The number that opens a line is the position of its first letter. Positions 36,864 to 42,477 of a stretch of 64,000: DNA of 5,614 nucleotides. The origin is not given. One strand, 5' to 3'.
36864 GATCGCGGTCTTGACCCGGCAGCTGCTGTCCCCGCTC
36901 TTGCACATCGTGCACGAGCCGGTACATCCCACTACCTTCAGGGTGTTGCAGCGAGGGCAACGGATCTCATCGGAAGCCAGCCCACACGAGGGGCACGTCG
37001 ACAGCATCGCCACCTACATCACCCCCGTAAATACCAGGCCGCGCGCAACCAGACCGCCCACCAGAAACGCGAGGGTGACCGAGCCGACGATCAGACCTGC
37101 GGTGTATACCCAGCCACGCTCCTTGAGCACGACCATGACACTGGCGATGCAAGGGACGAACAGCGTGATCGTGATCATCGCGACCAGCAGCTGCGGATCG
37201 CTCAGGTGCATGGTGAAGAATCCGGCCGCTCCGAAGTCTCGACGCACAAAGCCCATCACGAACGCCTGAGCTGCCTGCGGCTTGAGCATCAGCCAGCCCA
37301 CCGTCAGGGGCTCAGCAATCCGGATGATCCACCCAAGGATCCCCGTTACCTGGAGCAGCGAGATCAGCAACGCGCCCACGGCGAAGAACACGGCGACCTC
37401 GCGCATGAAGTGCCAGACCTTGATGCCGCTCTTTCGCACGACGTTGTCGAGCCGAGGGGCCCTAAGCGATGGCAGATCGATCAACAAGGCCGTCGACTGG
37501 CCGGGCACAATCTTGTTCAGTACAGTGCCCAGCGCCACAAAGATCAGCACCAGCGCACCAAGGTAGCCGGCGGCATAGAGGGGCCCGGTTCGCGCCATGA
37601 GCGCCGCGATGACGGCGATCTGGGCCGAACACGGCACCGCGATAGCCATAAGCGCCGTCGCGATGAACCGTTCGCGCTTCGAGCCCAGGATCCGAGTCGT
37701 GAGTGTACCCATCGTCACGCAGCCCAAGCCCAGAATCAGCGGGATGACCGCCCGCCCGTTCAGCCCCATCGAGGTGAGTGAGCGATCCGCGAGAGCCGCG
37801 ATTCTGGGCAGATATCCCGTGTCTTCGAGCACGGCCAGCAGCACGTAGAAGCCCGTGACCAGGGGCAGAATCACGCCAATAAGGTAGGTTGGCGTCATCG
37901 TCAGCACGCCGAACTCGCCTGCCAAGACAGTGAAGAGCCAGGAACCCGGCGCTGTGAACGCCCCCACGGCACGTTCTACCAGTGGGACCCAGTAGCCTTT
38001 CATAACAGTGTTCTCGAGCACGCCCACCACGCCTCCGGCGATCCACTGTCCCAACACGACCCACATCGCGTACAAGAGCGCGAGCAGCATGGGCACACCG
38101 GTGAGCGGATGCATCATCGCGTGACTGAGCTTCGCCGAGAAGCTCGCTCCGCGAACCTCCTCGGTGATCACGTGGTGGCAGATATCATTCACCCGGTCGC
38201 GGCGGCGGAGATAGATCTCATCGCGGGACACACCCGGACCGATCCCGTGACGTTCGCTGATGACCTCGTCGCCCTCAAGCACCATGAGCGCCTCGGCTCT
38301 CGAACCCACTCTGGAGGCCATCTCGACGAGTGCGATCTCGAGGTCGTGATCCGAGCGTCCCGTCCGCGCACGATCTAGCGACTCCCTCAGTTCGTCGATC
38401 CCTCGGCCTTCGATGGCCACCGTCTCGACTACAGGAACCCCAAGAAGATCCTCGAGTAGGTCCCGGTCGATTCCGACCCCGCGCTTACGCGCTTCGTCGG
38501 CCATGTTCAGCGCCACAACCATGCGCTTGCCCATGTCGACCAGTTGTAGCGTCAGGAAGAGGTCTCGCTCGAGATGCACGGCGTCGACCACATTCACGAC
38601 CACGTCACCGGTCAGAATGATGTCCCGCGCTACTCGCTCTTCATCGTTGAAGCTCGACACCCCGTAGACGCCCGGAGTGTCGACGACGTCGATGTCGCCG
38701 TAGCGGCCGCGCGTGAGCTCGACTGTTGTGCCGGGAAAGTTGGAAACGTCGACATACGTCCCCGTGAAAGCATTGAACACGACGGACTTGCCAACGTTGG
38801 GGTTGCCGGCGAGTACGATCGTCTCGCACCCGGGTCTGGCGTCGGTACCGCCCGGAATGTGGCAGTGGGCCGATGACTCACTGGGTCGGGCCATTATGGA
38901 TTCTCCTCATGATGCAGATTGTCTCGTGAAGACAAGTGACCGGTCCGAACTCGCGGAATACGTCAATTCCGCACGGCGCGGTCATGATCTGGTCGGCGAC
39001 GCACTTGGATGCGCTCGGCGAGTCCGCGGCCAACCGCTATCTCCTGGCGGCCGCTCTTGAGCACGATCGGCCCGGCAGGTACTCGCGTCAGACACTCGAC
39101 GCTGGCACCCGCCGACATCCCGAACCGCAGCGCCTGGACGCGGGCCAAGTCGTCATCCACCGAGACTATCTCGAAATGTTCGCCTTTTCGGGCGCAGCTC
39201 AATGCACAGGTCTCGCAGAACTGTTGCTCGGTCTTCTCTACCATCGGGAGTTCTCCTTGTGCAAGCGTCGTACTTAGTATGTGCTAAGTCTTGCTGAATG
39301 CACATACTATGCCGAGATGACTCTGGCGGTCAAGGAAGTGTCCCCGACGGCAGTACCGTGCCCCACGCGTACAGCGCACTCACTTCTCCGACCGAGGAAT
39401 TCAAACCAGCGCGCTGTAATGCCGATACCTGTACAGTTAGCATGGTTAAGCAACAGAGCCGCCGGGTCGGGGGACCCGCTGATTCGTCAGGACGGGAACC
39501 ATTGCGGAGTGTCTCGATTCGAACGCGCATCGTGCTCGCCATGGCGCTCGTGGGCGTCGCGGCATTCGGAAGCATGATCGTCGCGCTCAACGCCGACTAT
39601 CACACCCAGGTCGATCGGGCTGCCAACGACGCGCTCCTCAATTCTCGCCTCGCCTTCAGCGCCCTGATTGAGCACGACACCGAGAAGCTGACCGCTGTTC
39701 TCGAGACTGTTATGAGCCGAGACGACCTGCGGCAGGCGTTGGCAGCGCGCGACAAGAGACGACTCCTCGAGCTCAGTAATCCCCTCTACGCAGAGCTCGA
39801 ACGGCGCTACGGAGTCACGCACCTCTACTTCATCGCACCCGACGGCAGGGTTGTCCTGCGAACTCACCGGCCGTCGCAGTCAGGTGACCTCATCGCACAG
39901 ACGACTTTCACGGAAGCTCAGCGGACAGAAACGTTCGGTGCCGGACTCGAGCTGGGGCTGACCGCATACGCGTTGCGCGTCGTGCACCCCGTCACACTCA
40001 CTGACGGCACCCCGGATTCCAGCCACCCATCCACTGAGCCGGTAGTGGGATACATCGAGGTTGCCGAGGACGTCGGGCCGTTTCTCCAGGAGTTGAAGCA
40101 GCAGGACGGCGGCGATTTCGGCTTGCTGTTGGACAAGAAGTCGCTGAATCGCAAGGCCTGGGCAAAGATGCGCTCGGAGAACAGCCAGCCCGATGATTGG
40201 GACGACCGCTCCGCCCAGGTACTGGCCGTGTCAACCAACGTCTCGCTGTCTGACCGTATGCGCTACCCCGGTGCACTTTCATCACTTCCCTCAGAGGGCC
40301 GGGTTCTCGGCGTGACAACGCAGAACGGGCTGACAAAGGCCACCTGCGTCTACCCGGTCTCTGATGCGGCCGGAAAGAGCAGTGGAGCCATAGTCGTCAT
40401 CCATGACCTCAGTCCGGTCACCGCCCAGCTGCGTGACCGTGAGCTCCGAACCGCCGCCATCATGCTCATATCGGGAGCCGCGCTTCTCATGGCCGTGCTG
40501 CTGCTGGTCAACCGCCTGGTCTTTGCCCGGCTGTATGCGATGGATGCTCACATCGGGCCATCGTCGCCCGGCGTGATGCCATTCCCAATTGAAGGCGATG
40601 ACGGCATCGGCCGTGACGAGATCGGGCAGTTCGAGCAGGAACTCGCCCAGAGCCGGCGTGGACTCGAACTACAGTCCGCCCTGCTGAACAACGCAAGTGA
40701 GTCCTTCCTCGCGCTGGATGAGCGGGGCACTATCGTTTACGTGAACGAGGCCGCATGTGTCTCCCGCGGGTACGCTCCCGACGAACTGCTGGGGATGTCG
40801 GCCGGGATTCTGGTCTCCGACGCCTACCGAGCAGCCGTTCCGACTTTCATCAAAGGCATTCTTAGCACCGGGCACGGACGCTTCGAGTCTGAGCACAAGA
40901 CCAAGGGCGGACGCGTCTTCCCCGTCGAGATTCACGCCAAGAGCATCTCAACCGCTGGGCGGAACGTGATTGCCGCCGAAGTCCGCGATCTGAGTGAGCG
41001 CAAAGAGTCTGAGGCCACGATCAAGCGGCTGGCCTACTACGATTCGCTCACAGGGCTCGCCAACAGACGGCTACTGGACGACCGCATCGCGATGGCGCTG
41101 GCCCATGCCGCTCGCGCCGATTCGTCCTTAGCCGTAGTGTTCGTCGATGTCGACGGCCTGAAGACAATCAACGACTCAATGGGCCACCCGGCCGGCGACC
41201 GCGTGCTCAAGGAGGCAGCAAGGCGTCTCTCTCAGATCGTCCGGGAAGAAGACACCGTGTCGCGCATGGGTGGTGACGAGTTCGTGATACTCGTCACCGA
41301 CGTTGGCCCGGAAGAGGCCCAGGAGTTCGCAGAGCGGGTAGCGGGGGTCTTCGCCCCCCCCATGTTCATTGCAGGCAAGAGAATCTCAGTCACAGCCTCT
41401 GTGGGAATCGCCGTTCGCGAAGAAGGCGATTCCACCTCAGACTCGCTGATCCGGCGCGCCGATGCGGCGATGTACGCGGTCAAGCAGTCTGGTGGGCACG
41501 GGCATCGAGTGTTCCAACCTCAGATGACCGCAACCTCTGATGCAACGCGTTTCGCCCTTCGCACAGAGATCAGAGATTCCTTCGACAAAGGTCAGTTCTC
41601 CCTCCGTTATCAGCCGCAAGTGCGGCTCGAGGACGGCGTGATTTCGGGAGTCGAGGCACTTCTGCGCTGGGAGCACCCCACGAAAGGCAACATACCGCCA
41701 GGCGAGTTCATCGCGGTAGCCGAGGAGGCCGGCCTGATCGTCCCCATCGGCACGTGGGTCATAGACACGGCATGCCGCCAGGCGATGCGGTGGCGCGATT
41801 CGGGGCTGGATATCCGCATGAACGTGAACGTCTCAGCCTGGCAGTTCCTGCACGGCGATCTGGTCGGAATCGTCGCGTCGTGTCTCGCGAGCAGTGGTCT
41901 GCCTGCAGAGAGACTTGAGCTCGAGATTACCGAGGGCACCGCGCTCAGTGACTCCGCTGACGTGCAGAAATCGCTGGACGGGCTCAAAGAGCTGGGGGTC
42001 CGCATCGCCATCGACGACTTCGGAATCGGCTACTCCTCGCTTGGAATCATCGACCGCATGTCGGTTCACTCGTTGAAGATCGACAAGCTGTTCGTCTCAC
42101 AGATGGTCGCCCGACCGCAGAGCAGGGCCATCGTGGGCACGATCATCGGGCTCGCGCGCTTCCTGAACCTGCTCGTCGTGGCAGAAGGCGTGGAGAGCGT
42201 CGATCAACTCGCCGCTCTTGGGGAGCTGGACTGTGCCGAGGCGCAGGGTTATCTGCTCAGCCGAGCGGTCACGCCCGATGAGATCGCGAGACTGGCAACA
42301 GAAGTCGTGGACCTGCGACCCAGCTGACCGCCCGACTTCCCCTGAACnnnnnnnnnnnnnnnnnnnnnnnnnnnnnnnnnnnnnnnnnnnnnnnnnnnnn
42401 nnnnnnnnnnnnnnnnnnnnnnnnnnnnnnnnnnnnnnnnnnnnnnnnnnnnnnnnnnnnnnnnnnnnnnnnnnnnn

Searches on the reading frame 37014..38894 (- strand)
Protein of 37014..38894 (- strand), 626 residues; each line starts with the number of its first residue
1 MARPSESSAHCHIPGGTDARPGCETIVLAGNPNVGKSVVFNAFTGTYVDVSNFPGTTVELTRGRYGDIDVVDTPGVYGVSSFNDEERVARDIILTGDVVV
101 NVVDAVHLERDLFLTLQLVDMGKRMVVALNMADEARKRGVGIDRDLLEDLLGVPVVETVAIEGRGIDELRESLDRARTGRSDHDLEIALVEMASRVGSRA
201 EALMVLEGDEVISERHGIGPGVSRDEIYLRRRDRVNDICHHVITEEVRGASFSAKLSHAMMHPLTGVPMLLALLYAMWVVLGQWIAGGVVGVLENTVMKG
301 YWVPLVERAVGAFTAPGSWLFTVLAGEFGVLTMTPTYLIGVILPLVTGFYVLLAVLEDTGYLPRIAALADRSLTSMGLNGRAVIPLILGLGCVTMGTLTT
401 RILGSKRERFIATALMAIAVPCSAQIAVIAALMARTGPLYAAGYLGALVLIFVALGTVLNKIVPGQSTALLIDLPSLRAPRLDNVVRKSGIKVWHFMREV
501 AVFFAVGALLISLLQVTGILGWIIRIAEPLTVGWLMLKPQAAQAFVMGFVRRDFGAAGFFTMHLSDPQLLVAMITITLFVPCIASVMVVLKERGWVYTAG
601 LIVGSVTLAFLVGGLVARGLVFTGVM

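Call 65: search_protein_families(library=pfam, proteins=[window:37014-38894:-], max_evalue=0.0001)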
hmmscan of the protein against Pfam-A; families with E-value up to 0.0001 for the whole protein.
window:37014-38894:- (626 aa): 4 families
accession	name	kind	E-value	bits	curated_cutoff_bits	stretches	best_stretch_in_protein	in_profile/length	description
PF02421.24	FeoB_N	-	8.9e-54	181.7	27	1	25-172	2-155/156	Ferrous iron transport protein B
PF07670.19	Gate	-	2.7e-27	95.7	29.6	2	341-434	3-102/104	Nucleoside recognition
PF01926.29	MMR_HSR1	-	3.6e-17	63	21.9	1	25-130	1-112/113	50S ribosome-binding GTPase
PF07664.17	FeoB_C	-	1.1e-07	31.9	26.6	1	447-489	7-51/54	Ferrous iron transport protein B C terminus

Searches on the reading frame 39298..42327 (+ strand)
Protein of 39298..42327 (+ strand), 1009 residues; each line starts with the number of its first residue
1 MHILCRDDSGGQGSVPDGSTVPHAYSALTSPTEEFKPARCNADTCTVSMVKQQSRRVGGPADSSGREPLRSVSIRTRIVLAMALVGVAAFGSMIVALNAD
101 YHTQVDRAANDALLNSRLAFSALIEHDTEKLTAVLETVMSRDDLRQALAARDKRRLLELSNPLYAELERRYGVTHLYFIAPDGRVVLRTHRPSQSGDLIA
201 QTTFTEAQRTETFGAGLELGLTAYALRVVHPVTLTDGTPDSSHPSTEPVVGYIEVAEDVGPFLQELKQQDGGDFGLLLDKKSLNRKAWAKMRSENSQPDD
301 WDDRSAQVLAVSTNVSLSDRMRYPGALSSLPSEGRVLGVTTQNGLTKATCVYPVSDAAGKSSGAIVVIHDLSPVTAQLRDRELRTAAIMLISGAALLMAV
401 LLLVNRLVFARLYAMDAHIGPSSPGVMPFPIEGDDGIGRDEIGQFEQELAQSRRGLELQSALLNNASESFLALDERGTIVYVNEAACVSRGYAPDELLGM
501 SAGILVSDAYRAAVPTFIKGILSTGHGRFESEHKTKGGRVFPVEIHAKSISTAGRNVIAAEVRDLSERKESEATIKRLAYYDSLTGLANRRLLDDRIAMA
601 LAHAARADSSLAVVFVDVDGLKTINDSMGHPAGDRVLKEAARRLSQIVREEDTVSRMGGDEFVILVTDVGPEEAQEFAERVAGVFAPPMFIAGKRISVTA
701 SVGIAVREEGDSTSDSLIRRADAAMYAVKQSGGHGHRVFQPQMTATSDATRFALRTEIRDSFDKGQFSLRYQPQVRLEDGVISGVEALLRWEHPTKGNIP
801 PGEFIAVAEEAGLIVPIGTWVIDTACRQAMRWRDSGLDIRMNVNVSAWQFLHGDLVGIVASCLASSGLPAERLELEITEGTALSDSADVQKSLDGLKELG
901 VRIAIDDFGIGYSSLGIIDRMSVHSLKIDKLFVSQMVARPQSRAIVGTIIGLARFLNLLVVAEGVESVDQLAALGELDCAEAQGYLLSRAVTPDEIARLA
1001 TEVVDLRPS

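Call 65: search_protein_families(library=pfam, proteins=[window:39298-42327:+], max_evalue=0.0001)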
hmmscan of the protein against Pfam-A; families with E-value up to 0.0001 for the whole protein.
window:39298-42327:+ (1009 aa): 6 families
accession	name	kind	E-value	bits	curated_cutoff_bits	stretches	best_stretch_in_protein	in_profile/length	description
PF00563.25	EAL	-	1.4e-64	218.2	31.3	1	756-989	2-235/236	EAL domain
PF00990.26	GGDEF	-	2.5e-45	154.6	23.8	1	579-733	1-159/161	Diguanylate cyclase, GGDEF domain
PF14827.12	dCache_3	-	7.1e-14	52.4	25.7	1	115-304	10-186/239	Double sensory domain of two-component sensor kinase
PF00989.32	PAS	-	9.5e-12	45.4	22.6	1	460-558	4-106/113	PAS fold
PF13426.13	PAS_9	-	1.2e-09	38.8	27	1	469-567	3-103/103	PAS domain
PF08448.16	PAS_4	-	3e-08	34.3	23.1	1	463-569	1-109/110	PAS fold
